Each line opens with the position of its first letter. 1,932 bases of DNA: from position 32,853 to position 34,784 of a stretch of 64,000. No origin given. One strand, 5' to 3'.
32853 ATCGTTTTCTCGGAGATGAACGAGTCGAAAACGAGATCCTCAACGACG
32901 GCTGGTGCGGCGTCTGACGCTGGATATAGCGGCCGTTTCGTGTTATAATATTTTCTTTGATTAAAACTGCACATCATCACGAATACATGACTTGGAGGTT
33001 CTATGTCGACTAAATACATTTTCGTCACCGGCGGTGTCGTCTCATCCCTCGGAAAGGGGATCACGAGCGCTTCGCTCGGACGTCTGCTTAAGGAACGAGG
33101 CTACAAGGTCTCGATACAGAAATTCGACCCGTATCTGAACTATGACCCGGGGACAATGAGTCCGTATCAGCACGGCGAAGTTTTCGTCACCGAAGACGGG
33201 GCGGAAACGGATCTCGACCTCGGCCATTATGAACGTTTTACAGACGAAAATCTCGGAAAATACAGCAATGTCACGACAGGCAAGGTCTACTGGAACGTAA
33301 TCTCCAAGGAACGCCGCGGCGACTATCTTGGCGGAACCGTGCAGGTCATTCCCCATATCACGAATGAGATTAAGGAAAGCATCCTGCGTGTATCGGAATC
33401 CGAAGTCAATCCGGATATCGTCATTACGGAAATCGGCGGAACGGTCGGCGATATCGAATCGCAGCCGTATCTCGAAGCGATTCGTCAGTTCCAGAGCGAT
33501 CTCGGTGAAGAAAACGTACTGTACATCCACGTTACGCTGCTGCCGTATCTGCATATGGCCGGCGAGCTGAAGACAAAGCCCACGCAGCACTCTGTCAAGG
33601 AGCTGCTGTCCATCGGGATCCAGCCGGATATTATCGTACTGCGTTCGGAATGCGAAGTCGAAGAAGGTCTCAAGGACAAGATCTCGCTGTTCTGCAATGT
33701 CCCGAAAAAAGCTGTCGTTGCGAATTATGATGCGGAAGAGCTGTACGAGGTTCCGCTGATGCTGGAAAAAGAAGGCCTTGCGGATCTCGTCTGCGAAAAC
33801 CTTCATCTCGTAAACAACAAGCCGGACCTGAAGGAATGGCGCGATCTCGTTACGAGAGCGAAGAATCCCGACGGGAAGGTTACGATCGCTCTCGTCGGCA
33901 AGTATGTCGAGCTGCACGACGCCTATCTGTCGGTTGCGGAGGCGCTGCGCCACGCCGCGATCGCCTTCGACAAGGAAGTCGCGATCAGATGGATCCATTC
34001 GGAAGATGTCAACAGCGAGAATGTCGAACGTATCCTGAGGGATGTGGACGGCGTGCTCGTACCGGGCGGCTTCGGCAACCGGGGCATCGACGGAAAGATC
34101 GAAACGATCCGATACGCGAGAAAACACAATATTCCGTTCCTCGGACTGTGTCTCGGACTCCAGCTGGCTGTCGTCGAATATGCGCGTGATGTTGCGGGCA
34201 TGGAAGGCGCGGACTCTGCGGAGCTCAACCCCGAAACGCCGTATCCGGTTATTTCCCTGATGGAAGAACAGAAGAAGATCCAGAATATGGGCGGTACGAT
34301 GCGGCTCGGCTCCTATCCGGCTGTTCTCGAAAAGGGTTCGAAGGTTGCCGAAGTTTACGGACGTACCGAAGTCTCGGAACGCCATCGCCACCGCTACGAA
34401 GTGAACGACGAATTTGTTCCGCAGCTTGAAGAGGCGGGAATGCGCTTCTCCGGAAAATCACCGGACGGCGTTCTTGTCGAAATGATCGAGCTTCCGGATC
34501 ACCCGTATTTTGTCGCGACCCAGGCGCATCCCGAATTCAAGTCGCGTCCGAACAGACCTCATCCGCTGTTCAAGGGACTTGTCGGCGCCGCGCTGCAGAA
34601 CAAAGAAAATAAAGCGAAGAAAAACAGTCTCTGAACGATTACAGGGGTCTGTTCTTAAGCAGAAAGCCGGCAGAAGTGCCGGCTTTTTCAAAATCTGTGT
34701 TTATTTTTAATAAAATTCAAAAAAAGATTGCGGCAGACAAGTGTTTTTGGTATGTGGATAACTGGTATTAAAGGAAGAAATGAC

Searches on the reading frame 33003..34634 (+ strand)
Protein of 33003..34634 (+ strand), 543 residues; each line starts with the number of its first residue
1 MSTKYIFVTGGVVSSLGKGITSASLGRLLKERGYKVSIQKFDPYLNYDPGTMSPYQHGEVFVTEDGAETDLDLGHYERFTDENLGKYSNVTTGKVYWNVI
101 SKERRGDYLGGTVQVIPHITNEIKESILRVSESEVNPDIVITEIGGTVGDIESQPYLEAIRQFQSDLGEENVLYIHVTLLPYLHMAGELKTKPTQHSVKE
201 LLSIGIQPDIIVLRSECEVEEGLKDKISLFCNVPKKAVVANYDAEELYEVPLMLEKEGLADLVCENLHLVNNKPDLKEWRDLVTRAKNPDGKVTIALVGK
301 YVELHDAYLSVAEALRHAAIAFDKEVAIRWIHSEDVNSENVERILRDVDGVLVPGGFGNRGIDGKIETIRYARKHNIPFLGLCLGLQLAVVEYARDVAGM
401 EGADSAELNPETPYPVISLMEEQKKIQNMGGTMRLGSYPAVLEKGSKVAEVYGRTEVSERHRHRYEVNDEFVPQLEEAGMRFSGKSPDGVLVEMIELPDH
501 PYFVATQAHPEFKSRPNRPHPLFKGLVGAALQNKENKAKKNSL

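Call 97: search_protein_families(library=pfam, proteins=[window:33003-34634:+], max_evalue=0.00001)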
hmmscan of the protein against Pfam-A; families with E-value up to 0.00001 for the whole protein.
window:33003-34634:+ (543 aa): 3 families
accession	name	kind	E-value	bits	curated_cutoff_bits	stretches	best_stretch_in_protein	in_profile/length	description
PF06418.20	CTP_synth_N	-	7.4e-131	435.7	26.1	1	4-269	1-265/265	CTP synthase N-terminus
PF00117.34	GATase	-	6.6e-40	137.2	22.8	1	304-527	2-188/190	Glutamine amidotransferase class-I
PF07722.19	Peptidase_C26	-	1.8e-07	31.6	20.5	0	367-511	96-219/219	Peptidase C26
